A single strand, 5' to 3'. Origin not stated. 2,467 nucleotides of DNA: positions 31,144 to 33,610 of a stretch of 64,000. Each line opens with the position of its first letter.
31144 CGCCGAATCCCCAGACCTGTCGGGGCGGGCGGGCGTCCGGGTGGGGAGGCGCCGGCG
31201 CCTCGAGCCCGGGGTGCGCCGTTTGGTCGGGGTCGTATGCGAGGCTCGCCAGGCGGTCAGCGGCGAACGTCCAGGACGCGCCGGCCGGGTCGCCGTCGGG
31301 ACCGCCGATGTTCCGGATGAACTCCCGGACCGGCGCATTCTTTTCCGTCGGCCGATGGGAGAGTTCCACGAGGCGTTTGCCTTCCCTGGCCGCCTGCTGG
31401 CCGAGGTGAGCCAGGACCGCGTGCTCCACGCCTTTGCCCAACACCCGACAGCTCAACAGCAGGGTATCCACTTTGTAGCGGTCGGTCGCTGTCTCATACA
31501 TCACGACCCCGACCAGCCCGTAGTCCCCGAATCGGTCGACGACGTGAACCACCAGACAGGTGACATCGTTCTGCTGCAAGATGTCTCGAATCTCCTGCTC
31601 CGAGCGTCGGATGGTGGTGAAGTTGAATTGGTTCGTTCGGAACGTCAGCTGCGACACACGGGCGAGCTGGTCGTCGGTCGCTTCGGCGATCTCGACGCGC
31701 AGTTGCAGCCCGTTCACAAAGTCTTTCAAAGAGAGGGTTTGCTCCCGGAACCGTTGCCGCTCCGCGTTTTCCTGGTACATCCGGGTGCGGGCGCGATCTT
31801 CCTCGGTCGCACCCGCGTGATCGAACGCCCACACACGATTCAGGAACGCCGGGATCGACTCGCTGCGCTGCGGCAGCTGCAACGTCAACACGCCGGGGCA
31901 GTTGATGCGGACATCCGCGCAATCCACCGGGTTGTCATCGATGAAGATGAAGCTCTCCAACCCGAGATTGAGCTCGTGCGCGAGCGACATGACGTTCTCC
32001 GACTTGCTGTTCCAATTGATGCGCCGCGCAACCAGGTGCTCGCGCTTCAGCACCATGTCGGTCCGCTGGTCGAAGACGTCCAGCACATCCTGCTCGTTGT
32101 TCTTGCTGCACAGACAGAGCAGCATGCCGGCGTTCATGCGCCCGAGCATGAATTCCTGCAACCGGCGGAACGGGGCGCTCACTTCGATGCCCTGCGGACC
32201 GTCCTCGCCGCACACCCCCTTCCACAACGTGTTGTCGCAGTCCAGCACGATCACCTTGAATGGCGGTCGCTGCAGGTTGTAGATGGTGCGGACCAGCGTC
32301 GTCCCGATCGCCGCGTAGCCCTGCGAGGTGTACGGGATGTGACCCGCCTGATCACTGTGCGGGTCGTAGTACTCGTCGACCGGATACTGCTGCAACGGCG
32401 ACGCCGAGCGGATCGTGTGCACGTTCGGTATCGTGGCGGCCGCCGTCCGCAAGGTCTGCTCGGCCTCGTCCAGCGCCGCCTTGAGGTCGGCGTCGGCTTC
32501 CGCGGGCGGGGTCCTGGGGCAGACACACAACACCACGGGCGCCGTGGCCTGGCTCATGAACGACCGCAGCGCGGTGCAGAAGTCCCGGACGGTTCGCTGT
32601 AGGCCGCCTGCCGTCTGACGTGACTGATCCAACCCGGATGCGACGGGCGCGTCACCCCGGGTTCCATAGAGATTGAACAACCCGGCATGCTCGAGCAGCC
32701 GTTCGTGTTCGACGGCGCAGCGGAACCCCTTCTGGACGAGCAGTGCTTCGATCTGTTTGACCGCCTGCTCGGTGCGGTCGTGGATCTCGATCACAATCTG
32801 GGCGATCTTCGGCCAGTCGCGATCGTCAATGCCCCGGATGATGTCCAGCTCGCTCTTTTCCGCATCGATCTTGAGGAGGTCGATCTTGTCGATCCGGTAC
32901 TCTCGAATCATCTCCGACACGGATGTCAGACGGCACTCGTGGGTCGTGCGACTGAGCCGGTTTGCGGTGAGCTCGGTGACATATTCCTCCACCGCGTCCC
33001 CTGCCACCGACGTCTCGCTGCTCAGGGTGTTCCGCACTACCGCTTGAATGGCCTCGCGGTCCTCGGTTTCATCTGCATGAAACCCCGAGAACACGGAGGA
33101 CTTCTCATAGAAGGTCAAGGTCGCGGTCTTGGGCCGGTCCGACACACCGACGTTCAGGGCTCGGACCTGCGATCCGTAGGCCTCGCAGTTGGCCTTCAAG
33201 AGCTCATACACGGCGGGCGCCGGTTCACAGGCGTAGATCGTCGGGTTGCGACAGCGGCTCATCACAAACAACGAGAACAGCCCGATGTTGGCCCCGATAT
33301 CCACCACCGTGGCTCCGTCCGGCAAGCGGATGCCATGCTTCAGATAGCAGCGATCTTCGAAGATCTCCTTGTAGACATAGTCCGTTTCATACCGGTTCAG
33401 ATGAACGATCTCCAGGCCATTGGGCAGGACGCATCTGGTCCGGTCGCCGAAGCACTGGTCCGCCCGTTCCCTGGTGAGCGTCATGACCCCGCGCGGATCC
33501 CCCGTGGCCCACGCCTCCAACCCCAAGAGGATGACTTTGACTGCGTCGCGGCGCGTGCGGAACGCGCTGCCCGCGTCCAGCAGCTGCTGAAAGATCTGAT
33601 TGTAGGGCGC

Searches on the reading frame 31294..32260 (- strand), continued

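Call 32: get_annotated_region(hit=H66, flank=7000)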
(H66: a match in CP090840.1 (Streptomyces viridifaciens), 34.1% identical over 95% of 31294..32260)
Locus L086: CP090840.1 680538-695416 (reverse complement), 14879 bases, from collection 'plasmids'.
description: Streptomyces viridifaciens strain DSM 40239 plasmid pKVP1, complete sequence
organism: Streptomyces viridifaciens (NCBI taxid 48665)
taxonomy: Bacteria; Actinomycetota; Actinomycetes; Kitasatosporales; Streptomycetaceae; Streptomyces; Streptomyces viridifaciens
host: -; source: Whole organism; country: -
typing (MOB-suite, as given by PLSDB): mobilizable; relaxase MOBP
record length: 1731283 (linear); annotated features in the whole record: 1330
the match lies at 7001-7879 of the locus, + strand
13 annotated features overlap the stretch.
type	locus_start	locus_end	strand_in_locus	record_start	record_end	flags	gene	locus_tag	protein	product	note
CDS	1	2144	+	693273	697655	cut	-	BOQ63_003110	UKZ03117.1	LLM class flavin-dependent oxidoreductase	-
CDS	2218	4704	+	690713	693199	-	-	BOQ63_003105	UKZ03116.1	type I polyketide synthase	-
CDS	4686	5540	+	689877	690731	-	-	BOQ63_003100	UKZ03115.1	3-hydroxyacyl-CoA dehydrogenase family protein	-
CDS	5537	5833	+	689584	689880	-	-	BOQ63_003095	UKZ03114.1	acyl carrier protein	-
CDS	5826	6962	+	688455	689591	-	-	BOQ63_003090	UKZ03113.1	acyl-CoA dehydrogenase family protein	-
CDS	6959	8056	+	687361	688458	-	-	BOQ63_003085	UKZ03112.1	HAD-IIIC family phosphatase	-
CDS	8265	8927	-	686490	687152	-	-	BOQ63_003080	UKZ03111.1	class I SAM-dependent methyltransferase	-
CDS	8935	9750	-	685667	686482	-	-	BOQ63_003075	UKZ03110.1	methyltransferase domain-containing protein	-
CDS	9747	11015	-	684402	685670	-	-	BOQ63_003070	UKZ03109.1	helix-turn-helix transcriptional regulator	-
CDS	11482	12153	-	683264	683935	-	-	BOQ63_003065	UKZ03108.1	SDR family oxidoreductase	-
CDS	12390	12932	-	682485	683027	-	-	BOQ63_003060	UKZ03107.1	winged helix-turn-helix domain-containing protein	-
CDS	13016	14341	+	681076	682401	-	-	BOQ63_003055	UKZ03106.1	M20/M25/M40 family metallo-hydrolase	-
CDS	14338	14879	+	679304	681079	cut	-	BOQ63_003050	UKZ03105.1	alpha/beta fold hydrolase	-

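Call 34: search_solved_structures(query=L086:5826-6962:+, max_evalue=1e-30, show_alignments=2)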
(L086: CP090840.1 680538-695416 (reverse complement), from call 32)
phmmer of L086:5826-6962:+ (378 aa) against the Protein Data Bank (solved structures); distinct sequences matched with E-value up to 1e-30: 46.
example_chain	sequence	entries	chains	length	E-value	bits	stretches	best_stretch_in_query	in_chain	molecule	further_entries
1r2j_A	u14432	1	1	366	2.9e-145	487.1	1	14-366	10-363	protein FkbI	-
4u83_A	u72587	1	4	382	2.2e-45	158.6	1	20-362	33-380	Acyl-CoA dehydrogenase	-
2dvl_A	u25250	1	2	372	1.8e-41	145.7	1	22-363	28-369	Acyl-CoA dehydrogenase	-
3mpi_A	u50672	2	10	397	1.1e-40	143.2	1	20-365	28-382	Glutaryl-CoA dehydrogenase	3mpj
7szv_A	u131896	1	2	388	1.6e-40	142.6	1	28-362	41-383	Acyl-CoA dehydrogenase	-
1ukw_A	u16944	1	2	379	7.7e-40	140.4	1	21-366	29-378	acyl-CoA dehydrogenase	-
2jif_A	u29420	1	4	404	4.4e-39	137.9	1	27-364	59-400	SHORT/BRANCHED CHAIN SPECIFIC ACYL-COA DEHYDROGENASE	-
2vig_A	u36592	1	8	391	3.5e-38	134.9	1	30-367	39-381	SHORT-CHAIN SPECIFIC ACYL-COA DEHYDROGENASE,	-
4m9a_A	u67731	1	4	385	6.5e-38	134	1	16-363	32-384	Acyl-CoA dehydrogenase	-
7y0a_A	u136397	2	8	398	6.8e-38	133.9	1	30-367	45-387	Short-chain specific acyl-CoA dehydrogenase, mitochondrial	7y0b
8sgs_A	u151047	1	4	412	1.1e-37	133.2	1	30-366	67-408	Short-chain specific acyl-CoA dehydrogenase, mitochondrial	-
2eba_A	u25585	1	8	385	2.1e-37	132.3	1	23-363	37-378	Putative glutaryl-CoA dehydrogenase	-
7xp7_A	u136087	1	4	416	3.4e-37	131.6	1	37-361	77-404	Cyclohexanecarboxyl-CoA dehydrogenase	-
4o5m_A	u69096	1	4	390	1.2e-36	129.8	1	26-363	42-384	Isovaleryl-CoA dehydrogenase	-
1jqi_A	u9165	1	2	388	1.6e-36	129.5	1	29-366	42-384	short chain acyl-CoA dehydrogenase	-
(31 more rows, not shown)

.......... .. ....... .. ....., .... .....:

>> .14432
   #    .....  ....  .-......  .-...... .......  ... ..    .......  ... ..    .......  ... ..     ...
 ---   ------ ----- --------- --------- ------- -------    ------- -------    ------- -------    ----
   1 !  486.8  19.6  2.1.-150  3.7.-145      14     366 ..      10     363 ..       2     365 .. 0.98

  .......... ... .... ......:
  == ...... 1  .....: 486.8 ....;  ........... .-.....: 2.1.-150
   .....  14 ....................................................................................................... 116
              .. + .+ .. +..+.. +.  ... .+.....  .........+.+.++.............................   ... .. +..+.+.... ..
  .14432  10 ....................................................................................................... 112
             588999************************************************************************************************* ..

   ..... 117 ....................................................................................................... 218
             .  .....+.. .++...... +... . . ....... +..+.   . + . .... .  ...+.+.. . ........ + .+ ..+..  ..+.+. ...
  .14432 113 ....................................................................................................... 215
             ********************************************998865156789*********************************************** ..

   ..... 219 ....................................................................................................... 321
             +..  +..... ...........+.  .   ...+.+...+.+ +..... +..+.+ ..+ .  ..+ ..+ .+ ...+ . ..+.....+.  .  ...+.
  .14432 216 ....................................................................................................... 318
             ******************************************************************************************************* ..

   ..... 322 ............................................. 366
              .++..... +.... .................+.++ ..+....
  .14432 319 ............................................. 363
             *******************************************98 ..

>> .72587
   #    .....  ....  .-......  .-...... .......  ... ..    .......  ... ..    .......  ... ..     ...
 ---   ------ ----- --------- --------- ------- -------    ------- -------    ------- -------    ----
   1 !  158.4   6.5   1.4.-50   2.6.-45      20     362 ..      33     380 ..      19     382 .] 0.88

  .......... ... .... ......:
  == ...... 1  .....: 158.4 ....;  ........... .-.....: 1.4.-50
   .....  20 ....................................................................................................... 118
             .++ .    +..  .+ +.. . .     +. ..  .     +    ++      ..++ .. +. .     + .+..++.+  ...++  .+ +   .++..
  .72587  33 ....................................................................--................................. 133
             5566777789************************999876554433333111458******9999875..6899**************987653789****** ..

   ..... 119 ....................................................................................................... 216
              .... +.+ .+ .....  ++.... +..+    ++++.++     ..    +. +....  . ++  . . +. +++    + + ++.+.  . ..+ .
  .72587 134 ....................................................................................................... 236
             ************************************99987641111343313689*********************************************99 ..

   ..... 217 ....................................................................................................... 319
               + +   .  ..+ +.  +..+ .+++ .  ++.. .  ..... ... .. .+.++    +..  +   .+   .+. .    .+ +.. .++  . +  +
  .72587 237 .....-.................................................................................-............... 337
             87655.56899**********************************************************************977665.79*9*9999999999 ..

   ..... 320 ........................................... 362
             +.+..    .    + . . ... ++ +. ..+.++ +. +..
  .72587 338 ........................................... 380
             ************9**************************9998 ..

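Call 47: search_protein_families(library=pfam, proteins=[L079:6319-8067:+, L079:8086-9822:+, L079:10149-13013:+, L079:13015-16554:+, L079:16598-20995:+, L079:21011-21691:+], max_evalue=0.0001)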
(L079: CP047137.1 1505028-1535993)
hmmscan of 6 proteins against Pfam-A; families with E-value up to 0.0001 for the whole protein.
L079:6319-8067:+ (582 aa): 2 families
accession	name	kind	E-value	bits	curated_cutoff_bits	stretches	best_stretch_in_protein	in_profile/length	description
PF00501.34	AMP-binding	-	8.5e-67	226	29.9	1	21-412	7-384/384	AMP-binding enzyme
PF23024.1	AMP-dom_DIP2-like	-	1.2e-13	51.5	27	1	456-569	2-107/110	Disco-interacting protein 2-like, AMP domain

L079:8086-9822:+ (578 aa): 2 families
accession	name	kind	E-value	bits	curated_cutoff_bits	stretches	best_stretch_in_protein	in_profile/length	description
PF00441.29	Acyl-CoA_dh_1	-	1.8e-15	57.8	22.4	1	224-370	1-142/150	Acyl-CoA dehydrogenase, C-terminal domain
PF02770.24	Acyl-CoA_dh_M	-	6e-14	52.4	33.3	1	116-210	2-95/97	Acyl-CoA dehydrogenase, middle domain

L079:10149-13013:+ (954 aa): 7 families
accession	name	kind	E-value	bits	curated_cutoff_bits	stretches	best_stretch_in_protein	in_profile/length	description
PF00109.32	ketoacyl-synt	-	2.4e-85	286.6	20.8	1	1-251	1-252/252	Beta-ketoacyl synthase, N-terminal domain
PF02801.28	Ketoacyl-synt_C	-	7.6e-42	142.5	20.8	1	259-374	1-117/119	Beta-ketoacyl synthase, C-terminal domain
PF16197.11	KAsynt_C_assoc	-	5.4e-15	56.2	33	1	378-466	1-86/111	Ketoacyl-synthetase C-terminal extension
PF00550.31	PP-binding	-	4.4e-11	43.3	20.8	1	827-891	3-67/67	Phosphopantetheine attachment site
PF22621.2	CurL-like_PKS_C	-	1.4e-10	41.4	27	1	441-503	1-64/64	CurL-like, PKS C-terminal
PF23297.2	ACP_SdgA_C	-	1.5e-06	28.6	27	1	832-890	20-78/95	Highly reducing polyketide synthase sdgA, C-terminal ACP domain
PF00108.29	Thiolase_N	-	9.2e-06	25.6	26.4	0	157-203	67-115/260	Thiolase, N-terminal domain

L079:13015-16554:+ (1179 aa): 2 families
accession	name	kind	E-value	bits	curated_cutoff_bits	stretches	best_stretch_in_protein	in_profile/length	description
PF00668.25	Condensation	-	1.3e-76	258.6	30.6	1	30-462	2-444/456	Condensation domain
PF00550.31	PP-binding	-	2.7e-13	50.4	20.8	1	1078-1142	1-67/67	Phosphopantetheine attachment site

L079:16598-20995:+ (1465 aa): 9 families
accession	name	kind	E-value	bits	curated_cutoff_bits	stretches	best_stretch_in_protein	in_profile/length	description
PF00109.32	ketoacyl-synt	-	1.1e-66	225.4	20.8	1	14-260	3-252/252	Beta-ketoacyl synthase, N-terminal domain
PF00668.25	Condensation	-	4.6e-60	204.1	30.6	1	1017-1449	3-444/456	Condensation domain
PF00698.26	Acyl_transf_1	-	2.5e-50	172.2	32.7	1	538-830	1-288/319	Acyl transferase domain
PF02801.28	Ketoacyl-synt_C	-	1.2e-39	135.4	20.8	1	268-387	1-118/119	Beta-ketoacyl synthase, C-terminal domain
PF16197.11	KAsynt_C_assoc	-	5.8e-19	69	33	1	391-503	2-110/111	Ketoacyl-synthetase C-terminal extension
PF22621.2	CurL-like_PKS_C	-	1.7e-17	63.6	27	1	452-515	1-64/64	CurL-like, PKS C-terminal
PF22336.2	RhiE-like_linker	-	6.4e-13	48.9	27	1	457-517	3-62/67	RhiE-like, KS-MAT linker domain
PF00550.31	PP-binding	-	3e-12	47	20.8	1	933-995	3-67/67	Phosphopantetheine attachment site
PF00108.29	Thiolase_N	-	4.3e-05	23.5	26.4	1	160-212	58-112/260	Thiolase, N-terminal domain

L079:21011-21691:+ (226 aa): 2 families
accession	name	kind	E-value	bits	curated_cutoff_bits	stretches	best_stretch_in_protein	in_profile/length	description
PF00975.26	Thioesterase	-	1e-35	124.5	26.4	1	19-186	2-162/226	Thioesterase domain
PF12697.13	Abhydrolase_6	-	1.4e-08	36.2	26.3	1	27-207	6-178/217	Alpha/beta hydrolase family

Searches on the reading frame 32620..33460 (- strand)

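Call 50: search_solved_structures(query=window:32620-33460:-, max_evalue=0.01, show_alignments=1)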
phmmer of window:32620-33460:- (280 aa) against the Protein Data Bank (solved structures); distinct sequences matched with E-value up to 0.01: 0.
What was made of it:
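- Tried and rejected: Methyltransferase domain against PDB (call 50).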
